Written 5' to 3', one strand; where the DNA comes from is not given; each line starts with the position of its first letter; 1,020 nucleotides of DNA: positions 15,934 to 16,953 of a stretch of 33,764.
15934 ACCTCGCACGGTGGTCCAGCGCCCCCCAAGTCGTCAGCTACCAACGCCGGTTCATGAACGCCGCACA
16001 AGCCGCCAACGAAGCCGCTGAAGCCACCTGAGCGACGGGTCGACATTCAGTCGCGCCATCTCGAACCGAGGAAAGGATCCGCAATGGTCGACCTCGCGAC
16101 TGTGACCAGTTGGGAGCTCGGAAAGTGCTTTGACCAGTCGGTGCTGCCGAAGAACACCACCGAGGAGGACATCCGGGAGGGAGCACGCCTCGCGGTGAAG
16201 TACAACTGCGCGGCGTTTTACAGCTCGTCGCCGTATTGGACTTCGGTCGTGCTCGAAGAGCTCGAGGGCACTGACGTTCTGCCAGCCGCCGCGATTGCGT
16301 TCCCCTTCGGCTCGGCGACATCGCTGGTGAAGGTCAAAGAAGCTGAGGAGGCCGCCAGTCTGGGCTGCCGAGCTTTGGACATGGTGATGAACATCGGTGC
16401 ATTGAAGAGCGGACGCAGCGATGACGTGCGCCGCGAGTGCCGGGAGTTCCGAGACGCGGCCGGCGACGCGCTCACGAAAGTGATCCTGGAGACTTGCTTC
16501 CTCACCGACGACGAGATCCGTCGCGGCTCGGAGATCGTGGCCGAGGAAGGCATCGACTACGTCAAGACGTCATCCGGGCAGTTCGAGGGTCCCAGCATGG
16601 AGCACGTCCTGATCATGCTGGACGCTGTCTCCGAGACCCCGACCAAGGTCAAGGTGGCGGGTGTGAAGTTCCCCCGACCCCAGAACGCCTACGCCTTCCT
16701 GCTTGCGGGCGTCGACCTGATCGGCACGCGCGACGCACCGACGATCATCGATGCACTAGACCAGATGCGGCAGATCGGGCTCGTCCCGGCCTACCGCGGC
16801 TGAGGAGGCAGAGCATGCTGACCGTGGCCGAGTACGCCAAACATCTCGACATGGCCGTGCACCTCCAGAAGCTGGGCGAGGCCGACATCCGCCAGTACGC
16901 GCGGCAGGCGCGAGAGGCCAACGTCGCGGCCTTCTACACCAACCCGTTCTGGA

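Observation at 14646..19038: Uncharacterised four-gene sugar-phosphate module (divergent transaldolase-fold protein, two DERA-like aldolases, FGGY kinase) where zwf-opcA-pgl is normally found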

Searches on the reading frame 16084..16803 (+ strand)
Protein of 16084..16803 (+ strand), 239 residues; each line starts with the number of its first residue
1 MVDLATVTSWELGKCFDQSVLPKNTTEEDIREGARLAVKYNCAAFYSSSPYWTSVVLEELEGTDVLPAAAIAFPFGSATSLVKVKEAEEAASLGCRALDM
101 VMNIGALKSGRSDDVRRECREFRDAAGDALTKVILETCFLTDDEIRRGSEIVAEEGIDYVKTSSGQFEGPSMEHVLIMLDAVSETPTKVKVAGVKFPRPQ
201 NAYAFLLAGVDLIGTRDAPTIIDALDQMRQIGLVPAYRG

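Call 5: search_protein_families(library=pfam, proteins=[window:16084-16803:+], max_evalue=0.1)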
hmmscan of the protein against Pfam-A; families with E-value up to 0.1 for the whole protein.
window:16084-16803:+ (239 aa): 1 family
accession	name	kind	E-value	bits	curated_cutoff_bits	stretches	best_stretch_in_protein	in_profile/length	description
PF01791.15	DeoC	-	3.8e-08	33.7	23.8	1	16-193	6-197/229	DeoC/LacD family aldolase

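Call 6: search_protein_families(library=ncbifam, proteins=[window:16084-16803:+], max_evalue=0.1)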
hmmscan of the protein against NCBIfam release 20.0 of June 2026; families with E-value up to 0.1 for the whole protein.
window:16084-16803:+ (239 aa): 1 family
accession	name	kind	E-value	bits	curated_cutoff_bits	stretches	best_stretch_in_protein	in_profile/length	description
TIGR00126.1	deoC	equivalog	1.6e-40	138.8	117.3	1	12-222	2-210/211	deoxyribose-phosphate aldolase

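Call 32: search_solved_structures(query=window:16084-16803:+, max_evalue=0.001, show_alignments=2)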
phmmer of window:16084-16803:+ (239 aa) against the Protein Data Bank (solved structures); distinct sequences matched with E-value up to 0.001: 37.
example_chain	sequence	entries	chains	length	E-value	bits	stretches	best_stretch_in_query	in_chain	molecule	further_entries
5dbu_A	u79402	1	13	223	2.1e-32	115.5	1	11-222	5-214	Deoxyribose-phosphate aldolase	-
8qps_A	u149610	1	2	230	3.4e-32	114.8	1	11-222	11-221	Deoxyribose-phosphate aldolase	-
4xbs_A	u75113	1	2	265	2.1e-31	112.2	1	4-225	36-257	Deoxyribose-phosphate aldolase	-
5dbt_A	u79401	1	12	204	6.2e-31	110.7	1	11-210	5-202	Deoxyribose-phosphate aldolase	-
4xbk_A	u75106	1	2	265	8e-31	110.3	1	4-225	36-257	Deoxyribose-phosphate aldolase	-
5h91_A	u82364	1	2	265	1.1e-30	109.9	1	4-225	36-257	Deoxyribose-phosphate aldolase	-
3ngj_A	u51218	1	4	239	2.7e-29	105.3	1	11-193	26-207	Deoxyribose-phosphate aldolase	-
6d33_A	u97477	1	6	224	1.1e-24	90.2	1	12-221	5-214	Deoxyribose-phosphate aldolase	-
6msw_A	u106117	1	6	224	1.9e-24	89.5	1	12-221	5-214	Deoxyribose-phosphate aldolase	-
1mzh_A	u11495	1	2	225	3e-22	82.3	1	14-222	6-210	Deoxyribose-phosphate aldolase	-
3oa3_A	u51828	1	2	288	5.9e-21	78.1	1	35-218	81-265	aldolase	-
1j2w_A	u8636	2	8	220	1.1e-19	74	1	13-220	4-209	Aldolase protein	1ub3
3r12_A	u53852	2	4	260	1.2e-18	70.5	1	26-223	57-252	Deoxyribose-phosphate aldolase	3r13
3ng3_A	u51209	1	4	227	3.4e-15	59.2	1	7-225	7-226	Deoxyribose-phosphate aldolase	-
5c6m_A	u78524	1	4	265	9.8e-12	47.9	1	56-191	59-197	Deoxyribose-phosphate aldolase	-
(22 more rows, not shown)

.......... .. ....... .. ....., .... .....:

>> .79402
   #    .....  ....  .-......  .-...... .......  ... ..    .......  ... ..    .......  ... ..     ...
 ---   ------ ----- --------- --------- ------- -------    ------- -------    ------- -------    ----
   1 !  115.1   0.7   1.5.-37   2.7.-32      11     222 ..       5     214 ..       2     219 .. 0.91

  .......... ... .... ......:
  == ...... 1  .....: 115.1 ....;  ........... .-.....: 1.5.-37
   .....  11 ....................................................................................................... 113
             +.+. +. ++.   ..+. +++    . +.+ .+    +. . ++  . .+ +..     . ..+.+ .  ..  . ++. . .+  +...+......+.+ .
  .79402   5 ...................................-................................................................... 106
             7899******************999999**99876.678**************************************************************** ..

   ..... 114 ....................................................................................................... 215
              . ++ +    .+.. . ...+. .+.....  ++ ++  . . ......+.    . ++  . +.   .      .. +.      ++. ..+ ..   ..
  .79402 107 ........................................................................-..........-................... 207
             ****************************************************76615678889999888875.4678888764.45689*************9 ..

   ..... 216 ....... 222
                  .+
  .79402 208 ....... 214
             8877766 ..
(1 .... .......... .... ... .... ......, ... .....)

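Call 44: find_related_loci(query=A2, collection=metagenome_contigs, flank=8000)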
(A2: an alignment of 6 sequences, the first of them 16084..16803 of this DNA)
Query A2 (239 aa) in metagenome_contigs; peptide patterns used: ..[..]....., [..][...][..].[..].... (x = any residue, [..] = any of these).
600 stretches matched a pattern (row limit reached: there are more); 102 encode a relative of the query (tblastn E <= 1e-3); the best 80 are kept; 80 distinct loci.
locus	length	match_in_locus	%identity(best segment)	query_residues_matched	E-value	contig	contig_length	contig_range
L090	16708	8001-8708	69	1-236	3e-108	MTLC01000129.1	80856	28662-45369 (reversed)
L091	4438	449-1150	68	1-234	3e-103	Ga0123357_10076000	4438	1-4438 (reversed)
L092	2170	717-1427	63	2-238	1e-105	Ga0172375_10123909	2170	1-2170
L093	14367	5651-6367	63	1-239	5e-101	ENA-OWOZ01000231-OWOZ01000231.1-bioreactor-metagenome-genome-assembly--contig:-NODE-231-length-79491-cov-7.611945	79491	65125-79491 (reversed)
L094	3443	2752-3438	66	1-229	2e-101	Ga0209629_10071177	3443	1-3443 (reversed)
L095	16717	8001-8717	62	1-239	4e-99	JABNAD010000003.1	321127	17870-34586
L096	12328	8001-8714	64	1-238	2e-98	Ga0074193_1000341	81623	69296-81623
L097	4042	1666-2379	62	1-238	2e-98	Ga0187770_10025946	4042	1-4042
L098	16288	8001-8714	62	1-238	1e-97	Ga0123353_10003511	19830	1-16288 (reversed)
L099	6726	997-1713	62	1-239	6e-97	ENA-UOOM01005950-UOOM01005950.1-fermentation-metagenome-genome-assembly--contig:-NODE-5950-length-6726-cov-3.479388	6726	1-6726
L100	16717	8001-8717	59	1-239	4e-97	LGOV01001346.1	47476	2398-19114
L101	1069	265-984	60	1-239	1e-105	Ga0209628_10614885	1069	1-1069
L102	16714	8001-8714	61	1-238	1e-96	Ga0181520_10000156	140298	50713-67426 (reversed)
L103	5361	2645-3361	60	1-239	1e-96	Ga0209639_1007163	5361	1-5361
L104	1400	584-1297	60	1-238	4e-103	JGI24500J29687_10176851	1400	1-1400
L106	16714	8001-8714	61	1-238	3e-95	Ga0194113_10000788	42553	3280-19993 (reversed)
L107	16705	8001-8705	63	1-235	2e-95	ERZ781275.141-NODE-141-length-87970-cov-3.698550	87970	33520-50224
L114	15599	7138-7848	57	1-237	7e-92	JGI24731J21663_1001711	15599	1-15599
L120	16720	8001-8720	55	1-239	3e-89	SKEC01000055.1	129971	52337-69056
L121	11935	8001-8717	59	1-239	3e-95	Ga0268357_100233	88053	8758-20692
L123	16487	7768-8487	55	1-239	3e-89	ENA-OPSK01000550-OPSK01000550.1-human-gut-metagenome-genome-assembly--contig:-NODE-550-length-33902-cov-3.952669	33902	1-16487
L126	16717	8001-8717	56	1-239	1e-88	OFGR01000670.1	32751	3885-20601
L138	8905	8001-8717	54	1-239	8e-86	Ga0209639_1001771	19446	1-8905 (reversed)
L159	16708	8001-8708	56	1-235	1e-79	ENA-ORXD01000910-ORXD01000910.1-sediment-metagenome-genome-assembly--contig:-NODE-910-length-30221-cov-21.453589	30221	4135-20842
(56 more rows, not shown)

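Call 47: search_protein_families(library=pfam, proteins=[L107:12665-14041:+, L107:15048-16268:+, L107:315-1634:+, L120:14669-15730:+, L120:3665-4723:+, L102:12755-13864:+, L095:2877-4415:+, L095:4396-5673:+, L126:1204-3741:+, L126:4471-5883:+], max_evalue=0.001)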
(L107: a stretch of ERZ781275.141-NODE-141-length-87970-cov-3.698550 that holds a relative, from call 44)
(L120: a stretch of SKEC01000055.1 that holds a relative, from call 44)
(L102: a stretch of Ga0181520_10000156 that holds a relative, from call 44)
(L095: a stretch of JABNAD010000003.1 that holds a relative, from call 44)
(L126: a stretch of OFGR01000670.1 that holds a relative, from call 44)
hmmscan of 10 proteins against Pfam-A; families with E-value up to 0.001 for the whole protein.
L107:12665-14041:+ (458 aa): 2 families
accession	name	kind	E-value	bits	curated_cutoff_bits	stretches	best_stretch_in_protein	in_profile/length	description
PF13685.12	Fe-ADH_2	-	3.6e-24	85.9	28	1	36-185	1-149/149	Iron-containing alcohol dehydrogenase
PF00465.25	Fe-ADH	-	1.1e-08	35.3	31.3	1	34-177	3-167/168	Iron-containing alcohol dehydrogenase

L107:15048-16268:+ (406 aa): 3 families
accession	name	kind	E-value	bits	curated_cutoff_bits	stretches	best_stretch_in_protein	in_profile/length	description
PF01546.33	Peptidase_M20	-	2.8e-26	93.1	24.6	1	67-396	1-203/206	Peptidase family M20/M25/M40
PF07687.19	M20_dimer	-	8.9e-13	48.6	21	1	179-287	2-106/107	Peptidase dimerisation domain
PF04389.22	Peptidase_M28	-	0.00021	21.5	21.3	0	53-170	1-93/193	Peptidase family M28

L107:315-1634:+ (439 aa): 5 families
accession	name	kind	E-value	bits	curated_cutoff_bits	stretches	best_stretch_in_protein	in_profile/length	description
PF12647.12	RNHCP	-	3.6e-38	129.8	24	1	324-412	2-90/90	RNHCP domain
PF03193.22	RsgA_GTPase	-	4.5e-20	72.6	30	1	77-247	1-173/174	RsgA GTPase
PF01926.29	MMR_HSR1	-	7.3e-06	26.5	21.9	1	189-263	3-74/113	50S ribosome-binding GTPase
PF00009.33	GTP_EFTU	-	8.7e-05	22.6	26.5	0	122-157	111-147/188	Elongation factor Tu GTP binding domain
PF01637.24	ATPase_2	-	0.00039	20.7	33.2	0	175-214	10-49/225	ATPase domain predominantly from Archaea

L120:14669-15730:+ (353 aa): 5 families
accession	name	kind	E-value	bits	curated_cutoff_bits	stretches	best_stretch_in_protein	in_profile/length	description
PF07478.18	Dala_Dala_lig_C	-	6.8e-68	228.6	24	1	143-345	2-204/204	D-ala D-ala ligase C-terminus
PF01820.27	Dala_Dala_lig_N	-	6.5e-38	130.4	34.6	1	5-125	1-121/121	D-ala D-ala ligase N-terminus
PF02786.22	CPSase_L_D2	-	6.8e-11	42.5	19.8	1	161-315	24-178/211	Carbamoyl-phosphate synthase L chain, ATP binding domain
PF02222.28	ATP-grasp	-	3.4e-09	37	27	1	146-314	6-160/179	ATP-grasp domain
PF13535.11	ATP-grasp_4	-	9.2e-05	22.5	27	1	176-226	2-66/160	ATP-grasp domain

L120:3665-4723:+ (352 aa): 5 families
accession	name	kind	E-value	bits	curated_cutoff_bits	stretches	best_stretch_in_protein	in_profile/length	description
PF00437.27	T2SSE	-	1.7e-44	152.5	24.9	1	3-272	12-279/370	Type II/IV secretion system protein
PF13191.12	AAA_16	-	0.00014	22.9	32.6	1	120-156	19-52/167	AAA ATPase domain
PF06414.18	Zeta_toxin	-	0.00018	21.5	22.3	1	124-178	15-68/199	Zeta toxin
PF13401.12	AAA_22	-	0.00029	21.6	27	1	124-160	4-39/130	AAA domain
PF25199.1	nSTAND_NTPase5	-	0.00052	20.3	34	1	121-171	37-87/145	Novel STAND NTPase 5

L102:12755-13864:+ (369 aa): 2 families
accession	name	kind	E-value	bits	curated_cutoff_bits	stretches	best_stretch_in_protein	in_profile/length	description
PF00465.25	Fe-ADH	-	1.8e-32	112.7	31.3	1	8-154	1-168/168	Iron-containing alcohol dehydrogenase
PF13685.12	Fe-ADH_2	-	3.3e-24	86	28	1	14-161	3-149/149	Iron-containing alcohol dehydrogenase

L095:2877-4415:+ (512 aa): 10 families
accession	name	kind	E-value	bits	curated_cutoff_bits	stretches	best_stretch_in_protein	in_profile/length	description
PF01266.30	DAO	-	2.9e-72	244.6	27.9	1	18-370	2-352/353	FAD dependent oxidoreductase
PF04324.20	Fer2_BFD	-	3.3e-14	53.4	26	1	418-471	1-49/50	BFD-like [2Fe-2S] binding domain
PF07992.20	Pyr_redox_2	-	6.8e-08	32.7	26.1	1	15-63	142-190/291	Pyridine nucleotide-disulphide oxidoreductase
PF13450.12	NAD_binding_8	-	6.1e-06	26.9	21.9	1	20-55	1-36/68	NAD(P)-binding Rossmann-like domain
PF13738.12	Pyr_redox_3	-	2.7e-05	24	30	0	177-221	94-137/305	Pyridine nucleotide-disulphide oxidoreductase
PF01494.25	FAD_binding_3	-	0.00025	20.8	22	0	15-50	1-36/349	FAD binding domain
PF00070.33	Pyr_redox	-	0.00029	21.7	22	0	18-51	2-35/82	Pyridine nucleotide-disulphide oxidoreductase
PF00890.30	FAD_binding_2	-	0.00045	20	20.4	1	18-203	2-181/414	FAD binding domain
PF02737.24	3HCDH_N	-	0.00068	20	22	0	18-54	2-38/180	3-hydroxyacyl-CoA dehydrogenase, NAD binding domain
PF12831.13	FAD_oxidored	-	0.00086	19.1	27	0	17-217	1-145/416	FAD dependent oxidoreductase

L095:4396-5673:+ (425 aa): 11 families
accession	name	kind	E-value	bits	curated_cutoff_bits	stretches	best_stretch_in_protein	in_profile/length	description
PF07992.20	Pyr_redox_2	-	3.8e-32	112.3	26.1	1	6-311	1-290/291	Pyridine nucleotide-disulphide oxidoreductase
PF13738.12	Pyr_redox_3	-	1.2e-13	51.4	30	2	9-38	1-30/305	Pyridine nucleotide-disulphide oxidoreductase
PF12831.13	FAD_oxidored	-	1.5e-10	41.4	27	1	7-77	1-70/416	FAD dependent oxidoreductase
PF00890.30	FAD_binding_2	-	1.7e-09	37.8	20.4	1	7-43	1-36/414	FAD binding domain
PF13450.12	NAD_binding_8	-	4.6e-08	33.7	21.9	1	10-53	1-43/68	NAD(P)-binding Rossmann-like domain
PF01266.30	DAO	-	2.2e-06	27.9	27.9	1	7-42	1-35/353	FAD dependent oxidoreductase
PF01494.25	FAD_binding_3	-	3.9e-06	26.8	22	0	6-34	2-30/349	FAD binding domain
PF03486.20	HI0933_like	-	5.6e-06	26.4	50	1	7-42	2-36/244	HI0933-like protein Rossmann domain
PF00070.33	Pyr_redox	-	6.1e-06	27.1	22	0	159-230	2-79/82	Pyridine nucleotide-disulphide oxidoreductase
PF01946.23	Thi4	-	7.5e-06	25.8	26.2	1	4-43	16-55/235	Thi4 family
PF01134.28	GIDA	-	2.6e-05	23.9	22.1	1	7-42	1-33/391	Glucose inhibited division protein A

L126:1204-3741:+ (845 aa): 3 families
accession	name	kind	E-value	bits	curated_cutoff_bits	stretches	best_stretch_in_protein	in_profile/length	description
PF00488.27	MutS_V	-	3.4e-34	118.9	30.2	1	384-566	1-185/188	MutS domain V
PF01713.27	Smr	-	1.5e-23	83.1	25.7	1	770-843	1-75/77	Smr domain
PF20297.4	MSSS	-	2e-09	37.4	26.8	1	696-737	1-42/42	MutS2 and Smr-associated SH3 domain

L126:4471-5883:+ (470 aa): 5 families
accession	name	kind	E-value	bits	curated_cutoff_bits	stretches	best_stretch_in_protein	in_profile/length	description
PF02518.31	HATPase_c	-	1.3e-28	100.1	26.4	1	355-465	2-110/111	Histidine kinase-, DNA gyrase B-, and HSP90-like ATPase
PF00512.31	HisKA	-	1.1e-16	61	26.9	1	243-305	2-63/66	His Kinase A (phospho-acceptor) domain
PF00672.30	HAMP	-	4.9e-11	43.2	25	1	194-237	9-52/53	HAMP domain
PF14501.12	HATPase_c_5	-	4.6e-08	33.4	22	1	358-453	5-93/102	GHKL domain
PF13589.12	HATPase_c_3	-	0.00013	22.5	25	1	359-432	3-79/137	Histidine kinase-, DNA gyrase B-, and HSP90-like ATPase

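Call 50: search_protein_families(library=ncbifam, proteins=[L120:12563-13408:+, L120:13603-14544:+, L107:12665-14041:+, L120:6138-7058:+], max_evalue=0.00001)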
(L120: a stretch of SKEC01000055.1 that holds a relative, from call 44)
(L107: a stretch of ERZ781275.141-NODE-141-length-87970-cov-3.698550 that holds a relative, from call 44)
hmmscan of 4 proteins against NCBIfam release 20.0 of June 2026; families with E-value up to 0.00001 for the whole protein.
L120:12563-13408:+ (281 aa): 20 families
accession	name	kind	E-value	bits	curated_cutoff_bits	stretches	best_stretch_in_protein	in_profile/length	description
TIGR01859.1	fruc_bis_ald_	equivalog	5.3e-67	226.5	343.05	1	7-275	5-277/282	class II fructose-1,6-bisphosphate aldolase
NF009497.0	PRK12857.1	equivalog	6.8e-61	206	423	1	7-275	7-279/284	class II fructose-1,6-bisphosphate aldolase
TIGR00167.1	cbbA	subfamily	1.9e-60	204.7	215.6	1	6-275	6-285/290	ketose-bisphosphate aldolase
NF006626.0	PRK09195.1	subfamily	4.6e-60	203.1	384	1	8-273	8-277/284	tagatose-bisphosphate aldolase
NF009374.0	PRK12737.1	subfamily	2e-58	197.7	383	1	8-273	8-277/284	tagatose-bisphosphate aldolase subunit GatY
NF005288.0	PRK06806.1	equivalog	4.6e-57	193.4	396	1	7-277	7-278/281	class II fructose-bisphosphate aldolase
TIGR01858.1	tag_bisphos_ald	equivalog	2.4e-56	190.9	443.55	1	8-273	6-275/282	tagatose bisphosphate family class II aldolase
NF005943.0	PRK07998.1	equivalog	3.6e-51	174.3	364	1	9-276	9-277/283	class II aldolase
NF006376.0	PRK08610.1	equivalog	1.8e-49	169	527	1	7-275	7-280/286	class II fructose-bisphosphate aldolase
NF005823.0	PRK07709.1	equivalog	1.8e-47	162.5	545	1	8-271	8-276/285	class II fructose-bisphosphate aldolase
NF006042.0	PRK08185.1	subfamily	2.2e-46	158.5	405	1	8-275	7-279/287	hypothetical protein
NF005284.0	PRK06801.1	equivalog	5.5e-45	153.9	406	1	7-275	7-281/286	ketose 1,6-bisphosphate aldolase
NF009375.0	PRK12738.1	equivalog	8.4e-43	146.6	542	1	10-273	10-277/286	tagatose-bisphosphate aldolase subunit KbaY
NF005481.0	PRK07084.1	equivalog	2.7e-41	141.8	511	1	8-225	17-246/324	class II fructose-bisphosphate aldolase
NF004493.0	PRK05835.1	equivalog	1.5e-39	136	558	1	8-224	7-229/307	class II fructose-bisphosphate aldolase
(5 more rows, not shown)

L120:13603-14544:+ (313 aa): 5 families
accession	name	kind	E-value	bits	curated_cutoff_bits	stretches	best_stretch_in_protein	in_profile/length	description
NF047791.1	RNaseRnm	equivalog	1.4e-24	86.9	375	1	7-281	3-252/275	RNase RNM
NF041577.1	nside_bi_sphtase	equivalog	2.1e-24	86.1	400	1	6-286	3-257/276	3',5'-nucleoside bisphosphate phosphatase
NF038032.1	CehA_McbA_metalo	domain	4.7e-15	55.8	80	1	5-95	3-81/315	CehA/McbA family metallohydrolase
NF041661.1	Cycl_ph_dihydrol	equivalog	8.5e-13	48.2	500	1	8-280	1-245/259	phosphoribosyl 1,2-cyclic phosphate 1,2-diphosphodiesterase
NF004981.0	PRK06361.1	equivalog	2.8e-08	33.4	117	1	7-78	2-72/217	histidinol phosphate phosphatase domain-containing protein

L107:12665-14041:+ (458 aa): 5 families
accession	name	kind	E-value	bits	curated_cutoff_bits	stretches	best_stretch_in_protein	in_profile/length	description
NF002022.0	PRK00843.1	equivalog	1.9e-47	161.9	413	1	34-312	13-282/350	NAD(P)-dependent glycerol-1-phosphate dehydrogenase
NF006941.0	PRK09423.1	subfamily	1.9e-17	63.2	336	1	36-199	12-175/367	glycerol dehydrogenase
NF053832.1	GlycoaldRedHalo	equivalog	3e-14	52.9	550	1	51-197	25-173/363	glycolaldehyde reductase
NF047954.1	PrpdilGlycDhGldA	equivalog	4.6e-09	36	700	1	36-198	12-174/365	bifunctional L-1,2-propanediol dehydrogenase/glycerol dehydrogenase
NF007880.0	PRK10586.1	equivalog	1.5e-06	27.4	429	1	98-199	73-177/362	oxidoreductase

L120:6138-7058:+ (306 aa): 12 families
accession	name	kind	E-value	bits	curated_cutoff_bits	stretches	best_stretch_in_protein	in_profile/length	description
NF004559.0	PRK05899.2-5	equivalog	7.2e-76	255.7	488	1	25-290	10-274/627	transketolase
NF004556.0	PRK05899.2-2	equivalog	2e-63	214.7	575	1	23-290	7-271/639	transketolase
TIGR00232.1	tktlase_bact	equivalog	1.6e-54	185.4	682.25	1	36-295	3-273/654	transketolase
NF004558.0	PRK05899.2-4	equivalog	1.2e-45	156.1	788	1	39-296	9-271/651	transketolase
NF003933.0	PRK05444.2-2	equivalog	8e-13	47.8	395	1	33-287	25-273/606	1-deoxy-D-xylulose-5-phosphate synthase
TIGR03181.1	PDH_E1_alph_x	equivalog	8.7e-10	38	411.35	1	143-240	123-219/341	pyruvate dehydrogenase (acetyl-transferring) E1 component subunit alpha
TIGR00204.1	dxs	equivalog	1.2e-09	37.3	465.95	1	24-212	9-180/616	1-deoxy-D-xylulose-5-phosphate synthase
TIGR00759.1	aceE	equivalog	4.2e-09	34.9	859.9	1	40-230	82-285/885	pyruvate dehydrogenase (acetyl-transferring), homodimeric type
NF008968.0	PRK12315.1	subfamily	8.4e-09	34.2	510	1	141-285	113-266/582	1-deoxy-D-xylulose-5-phosphate synthase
TIGR03182.1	PDH_E1_alph_y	equivalog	2e-07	30.2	393.85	1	141-248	109-215/315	pyruvate dehydrogenase (acetyl-transferring) E1 component subunit alpha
NF003616.0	PRK05261.1-1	subfamily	3.1e-07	29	777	1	131-242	130-241/788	phosphoketolase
TIGR03186.1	AKGDH_not_PDH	exception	4.4e-06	25.3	1408.3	0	163-213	217-267/889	alpha-ketoglutarate dehydrogenase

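Call 65: search_protein_families(library=pfam, proteins=[L090:6785-7888:-, L090:1137-2099:-, L090:15356-16348:-, L090:1-1026:+], max_evalue=0.01)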
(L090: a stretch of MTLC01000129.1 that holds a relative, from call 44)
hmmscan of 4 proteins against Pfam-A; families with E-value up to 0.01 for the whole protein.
L090:6785-7888:- (367 aa): 4 families
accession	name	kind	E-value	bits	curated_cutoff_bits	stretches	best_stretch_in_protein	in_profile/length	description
PF08282.18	Hydrolase_3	-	3.7e-43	148.5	20.9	1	106-359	1-255/255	haloacid dehalogenase-like hydrolase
PF05116.19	S6PP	-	8.5e-14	52.2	20.3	1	267-342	141-216/247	Sucrose-6F-phosphate phosphohydrolase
PF00702.32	Hydrolase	-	1.6e-05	25.8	26.4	0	295-326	159-190/191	haloacid dehalogenase-like hydrolase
PF12710.13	HAD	-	0.00041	21.3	27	0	290-324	153-189/189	haloacid dehalogenase-like hydrolase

L090:1137-2099:- (320 aa): 0 families

L090:15356-16348:- (330 aa): 3 families
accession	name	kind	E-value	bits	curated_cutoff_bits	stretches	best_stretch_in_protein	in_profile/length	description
PF00107.32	ADH_zinc_N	-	9.6e-21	74.5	31.8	1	152-258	1-103/129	Zinc-binding dehydrogenase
PF13602.12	ADH_zinc_N_2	-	1e-16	62.5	27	1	185-327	2-134/134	Zinc-binding dehydrogenase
PF08240.17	ADH_N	-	1.4e-16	61.1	23.5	1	29-110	1-103/104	Alcohol dehydrogenase GroES-like domain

L090:1-1026:+ (341 aa): 7 families
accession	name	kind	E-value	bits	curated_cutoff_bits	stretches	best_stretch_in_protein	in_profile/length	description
PF00005.33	ABC_tran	-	1.7e-33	116.6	25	1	108-258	2-136/137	ABC transporter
PF08352.17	oligo_HPY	-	1.8e-11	44.7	27.1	2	34-66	1-33/65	Oligopeptide/dipeptide transporter, C-terminal region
PF02463.25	SMC_N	-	1.2e-05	25.2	40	1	119-305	26-213/220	RecF/RecN/SMC N terminal domain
PF13401.12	AAA_22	-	0.0015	19.3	27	0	120-284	8-118/130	AAA domain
PF09818.15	ABC_ATPase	-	0.0047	16.4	23.2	0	230-273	157-200/283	P-loop domain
PF13191.12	AAA_16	-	0.0051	17.8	32.6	0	115-281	22-162/167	AAA ATPase domain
PF13555.12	AAA_29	-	0.0071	16.5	27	0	108-132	13-37/61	P-loop containing region of AAA domain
